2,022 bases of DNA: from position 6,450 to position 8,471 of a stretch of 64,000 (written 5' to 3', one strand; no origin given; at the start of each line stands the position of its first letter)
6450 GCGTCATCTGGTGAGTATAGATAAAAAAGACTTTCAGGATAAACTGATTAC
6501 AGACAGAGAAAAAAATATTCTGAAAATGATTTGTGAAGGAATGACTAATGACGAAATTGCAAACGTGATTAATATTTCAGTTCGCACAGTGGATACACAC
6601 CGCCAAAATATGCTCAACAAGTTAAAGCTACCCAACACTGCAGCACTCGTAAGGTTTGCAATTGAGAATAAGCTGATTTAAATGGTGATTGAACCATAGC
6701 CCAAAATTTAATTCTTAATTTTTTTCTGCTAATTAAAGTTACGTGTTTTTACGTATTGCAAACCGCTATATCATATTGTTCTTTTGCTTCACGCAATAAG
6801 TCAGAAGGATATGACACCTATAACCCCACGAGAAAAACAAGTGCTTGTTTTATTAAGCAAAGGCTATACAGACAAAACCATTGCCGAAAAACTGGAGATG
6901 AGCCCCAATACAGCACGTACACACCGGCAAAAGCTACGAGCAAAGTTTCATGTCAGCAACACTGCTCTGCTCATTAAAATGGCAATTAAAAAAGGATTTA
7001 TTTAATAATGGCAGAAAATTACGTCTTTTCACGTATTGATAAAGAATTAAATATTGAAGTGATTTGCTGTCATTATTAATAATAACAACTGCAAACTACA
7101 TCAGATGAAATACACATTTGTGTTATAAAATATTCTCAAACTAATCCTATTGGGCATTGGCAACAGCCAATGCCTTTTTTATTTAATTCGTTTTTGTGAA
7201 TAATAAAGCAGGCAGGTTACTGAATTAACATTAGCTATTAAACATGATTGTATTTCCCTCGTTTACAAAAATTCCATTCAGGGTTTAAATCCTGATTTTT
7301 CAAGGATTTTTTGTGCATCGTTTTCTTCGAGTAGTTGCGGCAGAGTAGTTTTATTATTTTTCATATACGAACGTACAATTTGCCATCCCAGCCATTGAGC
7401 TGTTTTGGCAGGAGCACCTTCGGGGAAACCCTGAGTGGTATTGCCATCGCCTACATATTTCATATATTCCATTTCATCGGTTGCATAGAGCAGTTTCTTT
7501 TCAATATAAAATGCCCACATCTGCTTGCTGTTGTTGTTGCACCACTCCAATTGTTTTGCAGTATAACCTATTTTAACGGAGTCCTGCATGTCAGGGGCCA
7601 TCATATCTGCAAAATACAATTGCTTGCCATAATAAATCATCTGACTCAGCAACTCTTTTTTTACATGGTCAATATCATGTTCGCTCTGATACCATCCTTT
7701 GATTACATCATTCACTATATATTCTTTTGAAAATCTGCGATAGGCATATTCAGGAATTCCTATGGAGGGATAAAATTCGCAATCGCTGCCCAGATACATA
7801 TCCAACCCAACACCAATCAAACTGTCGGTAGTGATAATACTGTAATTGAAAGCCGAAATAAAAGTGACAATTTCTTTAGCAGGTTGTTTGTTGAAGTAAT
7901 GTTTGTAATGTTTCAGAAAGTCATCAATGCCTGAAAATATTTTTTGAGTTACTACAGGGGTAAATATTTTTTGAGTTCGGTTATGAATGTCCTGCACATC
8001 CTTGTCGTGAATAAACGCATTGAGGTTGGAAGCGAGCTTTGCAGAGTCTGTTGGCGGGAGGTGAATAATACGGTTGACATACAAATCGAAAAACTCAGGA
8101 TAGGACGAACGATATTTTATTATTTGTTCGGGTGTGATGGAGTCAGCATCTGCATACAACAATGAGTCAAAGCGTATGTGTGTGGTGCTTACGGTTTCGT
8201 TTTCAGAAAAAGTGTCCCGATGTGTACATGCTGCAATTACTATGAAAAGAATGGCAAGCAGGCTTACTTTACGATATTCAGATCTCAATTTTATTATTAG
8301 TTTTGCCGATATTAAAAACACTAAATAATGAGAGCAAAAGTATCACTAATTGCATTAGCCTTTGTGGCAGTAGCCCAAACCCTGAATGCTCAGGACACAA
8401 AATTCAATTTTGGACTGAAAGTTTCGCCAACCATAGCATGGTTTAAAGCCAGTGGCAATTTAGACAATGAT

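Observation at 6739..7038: An 18/20-identical 20-mer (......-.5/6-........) brackets an orphan 65-aa LuxR-type HTH gene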

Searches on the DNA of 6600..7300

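Call 23: search_rna_families(source=window, start=6600, end=7300, threshold=evalue, max_evalue=10)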
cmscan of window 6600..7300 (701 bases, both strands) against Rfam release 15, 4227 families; matches with E-value up to 10: 6.
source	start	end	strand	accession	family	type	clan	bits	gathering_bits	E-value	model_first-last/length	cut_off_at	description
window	6719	6826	+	RF03860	MIR1520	Gene; miRNA;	CL00145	22.7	53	1.2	1-122/122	no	MIR1520 microRNA precursor family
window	6840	6887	+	RF02440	SpF59_sRNA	Gene; sRNA;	-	20.4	37.2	0.33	1-54/54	no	Streptococcus sRNA SpF59 (ldcC RNA)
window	7122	7167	+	RF01362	CRISPR-DR49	Gene; CRISPR;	-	17.1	41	5.1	1-47/47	no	CRISPR RNA direct repeat element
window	7055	7103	-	RF04087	MIR5565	Gene; miRNA;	-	14.9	80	4.3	31-81/109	no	MIR5565 microRNA precursor family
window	7054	7103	-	RF04036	mir-2076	Gene; miRNA;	-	14.7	90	8.2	1-68/68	no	mir-2076 microRNA precursor family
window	7041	7096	-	RF02731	JA03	Gene; sRNA;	-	13.6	44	2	1-274/274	no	Aggregatibacter sRNA JA03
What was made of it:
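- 7071..7185 (+): Predicted short transcript from the copy-2 promoter with no real ORF. It is either a relic of the lost target gene's 5' end or a small RNA. It contains a 7-codon ORF at 7106-7129. No Rfam match (call 23).
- No Rfam family matches (call 23).
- Tried and rejected: Rfam search of 6600-7300 at a permissive E-value returned only sub-threshold noise (call 23).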

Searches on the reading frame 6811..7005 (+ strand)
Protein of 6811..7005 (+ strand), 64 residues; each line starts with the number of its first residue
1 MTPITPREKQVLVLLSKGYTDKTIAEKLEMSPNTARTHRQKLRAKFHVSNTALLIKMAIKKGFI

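Call 6: search_protein_families(library=pfam, proteins=[window:6811-7005:+], max_evalue=0.01)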
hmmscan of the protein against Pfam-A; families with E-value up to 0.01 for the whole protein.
window:6811-7005:+ (64 aa): 5 families
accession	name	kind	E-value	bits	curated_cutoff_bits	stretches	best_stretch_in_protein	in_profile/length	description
PF00196.25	GerE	-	5.1e-14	52.1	23.5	1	4-58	3-57/57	Bacterial regulatory proteins, luxR family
PF08281.18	Sigma70_r4_2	-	2.4e-05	24.3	25.7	1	5-45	12-53/54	Sigma-70, region 4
PF13384.12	HTH_23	-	0.00043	20.4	24.6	1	7-39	5-38/50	Homeodomain-like domain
PF13730.12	HTH_36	-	0.00085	19.5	25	1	22-45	29-52/55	Helix-turn-helix domain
PF08279.18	HTH_11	-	0.0047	17.2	25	1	7-46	1-43/55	HTH domain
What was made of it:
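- On GerE/LuxR-type HTH protein (small gene 6811-7005): 52.1 bits against a cutoff of 23.5; residues 4-58 match profile positions 3-57 of 57 (call 6).
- Checked: The gene is as stated: 6811-7005 encodes 64 aa with a GerE/LuxR HTH (52 bits against a cutoff of 23.5, call 6).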

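Call 9: find_encoding_contigs(protein=window:6811-7005:+, flank=6000, max_places=10)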
Protein window:6811-7005:+ (64 aa): 23 contigs read that carry it; 10 places shown.
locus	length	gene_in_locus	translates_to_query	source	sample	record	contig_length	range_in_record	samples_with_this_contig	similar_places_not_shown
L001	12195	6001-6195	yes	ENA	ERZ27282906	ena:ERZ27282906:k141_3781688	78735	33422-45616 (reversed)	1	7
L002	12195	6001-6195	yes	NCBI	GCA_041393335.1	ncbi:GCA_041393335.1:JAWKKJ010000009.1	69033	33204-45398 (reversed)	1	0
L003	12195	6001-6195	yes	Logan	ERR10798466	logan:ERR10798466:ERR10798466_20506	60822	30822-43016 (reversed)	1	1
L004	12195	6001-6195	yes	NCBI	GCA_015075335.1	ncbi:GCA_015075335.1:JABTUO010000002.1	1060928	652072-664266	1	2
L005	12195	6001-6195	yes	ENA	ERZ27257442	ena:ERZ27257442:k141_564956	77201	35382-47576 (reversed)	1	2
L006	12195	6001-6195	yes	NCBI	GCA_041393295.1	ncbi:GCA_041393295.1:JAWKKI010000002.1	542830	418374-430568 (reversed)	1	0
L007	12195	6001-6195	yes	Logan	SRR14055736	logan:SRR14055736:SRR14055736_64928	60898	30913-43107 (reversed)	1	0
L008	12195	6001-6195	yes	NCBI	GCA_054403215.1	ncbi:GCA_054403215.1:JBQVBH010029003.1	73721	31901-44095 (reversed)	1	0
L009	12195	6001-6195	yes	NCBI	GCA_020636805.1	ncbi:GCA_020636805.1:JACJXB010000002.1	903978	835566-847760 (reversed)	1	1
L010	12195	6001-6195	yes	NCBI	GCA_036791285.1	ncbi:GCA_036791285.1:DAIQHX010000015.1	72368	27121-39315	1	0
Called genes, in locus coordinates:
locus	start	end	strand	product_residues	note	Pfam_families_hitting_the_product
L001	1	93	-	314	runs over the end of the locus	-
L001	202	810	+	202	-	PF01926:MMR_HSR1, PF02421:FeoB_N, PF03193:RsgA_GTPase (faint), PF00350:Dynamin_N (faint)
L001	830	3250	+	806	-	PF07715:Plug, PF00593:TonB_dep_Rec_b-barrel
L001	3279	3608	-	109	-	PF19937:GldC-like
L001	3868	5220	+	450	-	PF07695:7TMR-DISM_7TM, PF02518:HATPase_c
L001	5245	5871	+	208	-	PF00072:Response_reg, PF08281:Sigma70_r4_2 (faint), PF00196:GerE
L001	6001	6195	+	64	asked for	PF00196:GerE, PF08281:Sigma70_r4_2 (faint)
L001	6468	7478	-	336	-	PF25594:GldB_lipo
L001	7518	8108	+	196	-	PF13505:OMP_b-brl, PF13568:OMP_b-brl_2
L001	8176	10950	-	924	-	PF00330:Aconitase, PF00694:Aconitase_C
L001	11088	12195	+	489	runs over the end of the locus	PF00501:AMP-binding, PF13193:AMP-binding_C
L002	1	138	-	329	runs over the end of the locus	-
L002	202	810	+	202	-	PF01926:MMR_HSR1, PF02421:FeoB_N, PF03193:RsgA_GTPase (faint), PF00350:Dynamin_N (faint)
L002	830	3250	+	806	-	PF07715:Plug, PF00593:TonB_dep_Rec_b-barrel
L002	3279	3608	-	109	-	PF19937:GldC-like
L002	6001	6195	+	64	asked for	PF00196:GerE, PF08281:Sigma70_r4_2 (faint)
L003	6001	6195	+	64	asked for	PF00196:GerE, PF08281:Sigma70_r4_2 (faint)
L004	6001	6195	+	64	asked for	PF00196:GerE, PF08281:Sigma70_r4_2 (faint)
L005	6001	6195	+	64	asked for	PF00196:GerE, PF08281:Sigma70_r4_2 (faint)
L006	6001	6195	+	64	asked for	PF00196:GerE, PF08281:Sigma70_r4_2 (faint)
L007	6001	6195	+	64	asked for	PF00196:GerE, PF08281:Sigma70_r4_2 (faint)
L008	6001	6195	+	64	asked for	PF00196:GerE, PF08281:Sigma70_r4_2 (faint)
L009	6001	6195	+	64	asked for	PF00196:GerE, PF08281:Sigma70_r4_2 (faint)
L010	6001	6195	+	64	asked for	PF00196:GerE, PF08281:Sigma70_r4_2 (faint)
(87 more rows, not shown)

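Call 10: find_homologous_proteins(query=window:6811-7005:+)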
Query window:6811-7005:+ (64 aa): 1 proteins with E <= 0.001 among 1 candidates.
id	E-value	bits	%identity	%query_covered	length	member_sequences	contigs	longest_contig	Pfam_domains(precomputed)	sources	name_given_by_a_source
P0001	3.8e-33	129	100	100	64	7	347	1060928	PF00196.26,PF08281.19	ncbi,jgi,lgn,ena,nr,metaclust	ncbi:MAG TPA: LuxR C-terminal-related transcriptional regulator [Bacteroidia bacterium]|nr:MAG: LuxR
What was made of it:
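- Tried and rejected: A word-index protein search with the 64-aa protein found only its own 90% cluster (call 10).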

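Call 59: search_solved_structures(query=window:6811-7005:+, max_evalue=0.001)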
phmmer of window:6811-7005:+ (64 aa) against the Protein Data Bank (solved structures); distinct sequences matched with E-value up to 0.001: 22.
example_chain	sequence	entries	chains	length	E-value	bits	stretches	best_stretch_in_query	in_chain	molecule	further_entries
2jpc_A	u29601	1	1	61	2.7e-07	33.9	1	7-58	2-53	SsrB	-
1x3u_A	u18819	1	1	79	4.5e-07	33.2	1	4-63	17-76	Transcriptional regulatory protein fixJ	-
7vim_A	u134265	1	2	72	6.1e-07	32.8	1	3-62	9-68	Protein EsrB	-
5xso_A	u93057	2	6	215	1.9e-05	28.1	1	3-63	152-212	Response regulator FixJ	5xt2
7dwm_A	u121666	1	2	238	2.7e-05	27.7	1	4-63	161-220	Transcriptional regulator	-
8a5r_AAA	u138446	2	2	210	5.9e-05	26.6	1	3-63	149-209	Light-activated DNA-binding protein EL222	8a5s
7ve4_A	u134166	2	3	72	7.6e-05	26.3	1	4-55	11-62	DNA-binding response regulator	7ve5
8u3b_G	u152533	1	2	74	9.6e-05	26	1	3-48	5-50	Nitrate/nitrite response regulator protein NarL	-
4wt0_B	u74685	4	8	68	0.0001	25.9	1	4-56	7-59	Response regulator receiver domain protein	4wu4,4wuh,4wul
3clo_A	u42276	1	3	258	0.00011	25.7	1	4-52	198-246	Transcriptional regulator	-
2rnj_A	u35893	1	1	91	0.00013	25.6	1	4-55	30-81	Response regulator protein vraR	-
3p7n_A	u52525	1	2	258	0.00013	25.6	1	3-62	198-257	Sensor histidine kinase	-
1je8_A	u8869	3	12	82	0.00014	25.5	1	3-48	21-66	Nitrate/Nitrite Response Regulator Protein NARL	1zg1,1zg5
4ldz_A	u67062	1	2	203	0.00027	24.6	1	2-63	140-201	Transcriptional regulatory protein DesR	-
5hev_A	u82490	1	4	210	0.00028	24.5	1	4-63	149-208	Response regulator protein VraR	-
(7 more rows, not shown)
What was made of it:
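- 6811..7005 (+): 64-aa HTH-only GerE/LuxR-type protein, third gene of the module. PDB matches are the C-terminal domains of SsrB, FixJ and NarL (call 59).
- On GerE/LuxR-type HTH protein (small gene 6811-7005): PDB sequence matches are to SsrB, FixJ, EsrB and NarL C-terminal domains (call 59).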

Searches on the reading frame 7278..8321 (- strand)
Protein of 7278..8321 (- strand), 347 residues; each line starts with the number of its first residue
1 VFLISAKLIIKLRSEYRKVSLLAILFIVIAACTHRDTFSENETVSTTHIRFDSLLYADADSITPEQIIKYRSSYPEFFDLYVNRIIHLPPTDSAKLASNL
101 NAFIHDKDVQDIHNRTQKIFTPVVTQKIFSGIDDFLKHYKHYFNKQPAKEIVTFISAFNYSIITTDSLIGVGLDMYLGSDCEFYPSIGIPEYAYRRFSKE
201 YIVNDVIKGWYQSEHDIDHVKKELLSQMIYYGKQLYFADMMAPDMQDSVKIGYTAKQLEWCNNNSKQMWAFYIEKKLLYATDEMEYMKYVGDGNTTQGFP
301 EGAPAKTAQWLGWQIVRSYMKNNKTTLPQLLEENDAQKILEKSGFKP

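Call 6: search_protein_families(library=pfam, proteins=[window:7278-8321:-], max_evalue=0.01)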
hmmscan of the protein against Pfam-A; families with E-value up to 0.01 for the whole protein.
window:7278-8321:- (347 aa): 1 family
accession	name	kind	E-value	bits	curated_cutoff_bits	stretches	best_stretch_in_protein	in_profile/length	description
PF25594.1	GldB_lipo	-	1.5e-93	314.2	27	1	41-347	10-309/309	Gliding motility protein GldB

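Call 14: find_related_loci(query=window:7278-8288:-, collection=genome_contigs, flank=7000)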
Query window:7278-8288:- (336 aa) in genome_contigs; peptide patterns used: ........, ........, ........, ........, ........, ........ (x = any residue, [..] = any of these).
101 stretches matched a pattern; 41 encode a relative of the query (tblastn E <= 1e-3); 41 distinct loci.
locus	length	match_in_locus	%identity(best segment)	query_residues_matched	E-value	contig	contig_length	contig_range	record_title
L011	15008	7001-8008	94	1-336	0e+0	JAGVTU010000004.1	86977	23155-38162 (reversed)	MAG: Bacteroidetes bacterium isolate WAS_Bin_1 WAS_Bin_1_scaffold_63, whole genome shotgun sequence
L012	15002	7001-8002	77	1-336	0e+0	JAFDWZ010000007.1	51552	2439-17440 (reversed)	MAG: Bacteroidetes bacterium isolate SZAS-1 BACT-AMP-1__7__length-51552, whole genome shotgun sequence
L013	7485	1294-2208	59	33-336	2e-125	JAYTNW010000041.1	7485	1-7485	MAG: Bacteroidota bacterium isolate GFS_4010 GFS_4010_40, whole genome shotgun sequence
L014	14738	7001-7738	35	92-336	5e-52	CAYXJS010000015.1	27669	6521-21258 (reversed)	MAG TPA_asm: uncultured Bacteroidales bacterium isolate SRP332253_co1_116 genome assembly, contig: NODE_2524_length_2766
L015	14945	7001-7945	32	6-336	2e-49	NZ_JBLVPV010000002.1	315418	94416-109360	Flavobacterium sp. ZB4P13 L32_2, whole genome shotgun sequence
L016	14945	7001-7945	31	6-336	2e-49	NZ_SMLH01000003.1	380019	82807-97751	Flavobacterium ranwuense strain LB2P22 NODE_3, whole genome shotgun sequence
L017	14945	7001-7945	32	6-336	2e-49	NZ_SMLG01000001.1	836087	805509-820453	Flavobacterium rhamnosiphilum strain LB3P52 NODE_1_length_836087, whole genome shotgun sequence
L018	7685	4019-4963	31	6-336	2e-48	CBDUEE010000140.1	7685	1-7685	MAG TPA_asm: uncultured Flavobacterium sp. isolate ERR2919993_metabat2_9 genome assembly, contig: ERZ25071635.383, whole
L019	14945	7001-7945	31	6-336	3e-48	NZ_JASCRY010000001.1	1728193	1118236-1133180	Flavobacterium yafengii strain LB2P87 L02_1, whole genome shotgun sequence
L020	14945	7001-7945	31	6-336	5e-48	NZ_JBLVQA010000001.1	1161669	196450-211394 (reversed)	Flavobacterium sp. GT2N3 L39_1, whole genome shotgun sequence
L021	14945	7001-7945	31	6-336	2e-47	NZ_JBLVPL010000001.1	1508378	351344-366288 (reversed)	Flavobacterium sp. LB3P6 L10_1, whole genome shotgun sequence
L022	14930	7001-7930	31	11-336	1e-51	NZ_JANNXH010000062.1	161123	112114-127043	MAG: Flavobacterium sp. isolate VAR_34_metabat_219 VAR_34_k141_1866018, whole genome shotgun sequence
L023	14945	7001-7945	31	6-336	1e-46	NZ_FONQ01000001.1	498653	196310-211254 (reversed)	Flavobacterium xueshanense strain CGMCC 1.9227, whole genome shotgun sequence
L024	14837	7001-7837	34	39-336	9e-47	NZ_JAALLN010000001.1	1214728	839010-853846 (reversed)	Flavobacterium poyangense strain JXAS1 L12_scaffold1, whole genome shotgun sequence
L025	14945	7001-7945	30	6-336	2e-46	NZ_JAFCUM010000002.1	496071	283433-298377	Flavobacterium sp. DSR3-2 NODE_2_length_496071_cov_86.543496, whole genome shotgun sequence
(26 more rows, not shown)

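Call 19: search_protein_families(library=pfam, proteins=[L011:8720-10363:-, L011:10684-11310:-, L011:8279-8500:-, L012:8042-8371:+, L012:8613-9230:-, L013:2226-2603:+, L013:2633-3280:-], max_evalue=0.001)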
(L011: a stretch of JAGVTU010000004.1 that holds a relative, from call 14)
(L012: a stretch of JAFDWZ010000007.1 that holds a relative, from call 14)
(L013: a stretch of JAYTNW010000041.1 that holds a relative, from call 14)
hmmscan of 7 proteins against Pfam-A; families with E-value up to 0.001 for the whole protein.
L011:8720-10363:- (547 aa): 3 families
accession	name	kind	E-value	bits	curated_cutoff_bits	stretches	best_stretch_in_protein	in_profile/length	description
PF18962.6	Por_Secre_tail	-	3.5e-09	37.3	27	1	471-545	1-75/75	Secretion system C-terminal sorting domain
PF16686.11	POT1PC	-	2.8e-07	31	27.2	0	157-185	26-54/155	ssDNA-binding domain of telomere protection protein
PF00930.27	DPPIV_N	-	5.5e-05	22.5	22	1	387-486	247-340/354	Dipeptidyl peptidase IV (DPP IV) N-terminal region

L011:10684-11310:- (208 aa): 3 families
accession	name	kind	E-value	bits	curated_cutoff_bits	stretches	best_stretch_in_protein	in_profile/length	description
PF00072.30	Response_reg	-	1.3e-20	74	30.2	1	7-116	2-109/111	Response regulator receiver domain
PF00196.25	GerE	-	7.9e-18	64.3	23.5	1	148-202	3-57/57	Bacterial regulatory proteins, luxR family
PF08281.18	Sigma70_r4_2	-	2.9e-05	24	25.7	1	150-185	13-49/54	Sigma-70, region 4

L011:8279-8500:- (73 aa): 3 families
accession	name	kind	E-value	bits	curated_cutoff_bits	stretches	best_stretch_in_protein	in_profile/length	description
PF00196.25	GerE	-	5.1e-14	52.1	23.5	1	13-67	3-57/57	Bacterial regulatory proteins, luxR family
PF08281.18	Sigma70_r4_2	-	7e-06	26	25.7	1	14-54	12-53/54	Sigma-70, region 4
PF13384.12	HTH_23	-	0.00023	21.3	24.6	1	16-48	5-38/50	Homeodomain-like domain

L012:8042-8371:+ (109 aa): 1 family
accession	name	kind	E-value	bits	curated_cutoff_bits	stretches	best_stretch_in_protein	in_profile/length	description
PF19937.4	GldC-like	-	5.3e-32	110.6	25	1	18-106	1-89/90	Gliding motility-associated protein GldC-like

L012:8613-9230:- (205 aa): 4 families
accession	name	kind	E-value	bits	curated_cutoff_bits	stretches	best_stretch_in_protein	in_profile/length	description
PF01926.29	MMR_HSR1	-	9.8e-21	74.4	21.9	1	28-145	2-113/113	50S ribosome-binding GTPase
PF02421.24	FeoB_N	-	1e-07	32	27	1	28-165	3-134/156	Ferrous iron transport protein B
PF03193.22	RsgA_GTPase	-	6.8e-07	29.7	30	1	28-80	109-167/174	RsgA GTPase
PF00350.29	Dynamin_N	-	2.9e-06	27.9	27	0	29-52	2-25/168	Dynamin family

L013:2226-2603:+ (125 aa): 1 family
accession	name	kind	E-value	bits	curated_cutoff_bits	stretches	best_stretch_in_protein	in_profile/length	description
PF19937.4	GldC-like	-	3.5e-33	114.4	25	1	34-121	1-88/90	Gliding motility-associated protein GldC-like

L013:2633-3280:- (215 aa): 4 families
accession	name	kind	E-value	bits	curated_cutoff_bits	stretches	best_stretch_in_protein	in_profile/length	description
PF01926.29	MMR_HSR1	-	1.5e-19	70.6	21.9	1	41-158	2-113/113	50S ribosome-binding GTPase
PF02421.24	FeoB_N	-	4.7e-10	39.6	27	1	41-204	3-154/156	Ferrous iron transport protein B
PF03193.22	RsgA_GTPase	-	1.4e-07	31.9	30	1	41-93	109-167/174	RsgA GTPase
PF00350.29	Dynamin_N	-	1.1e-05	26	27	0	42-65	2-25/168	Dynamin family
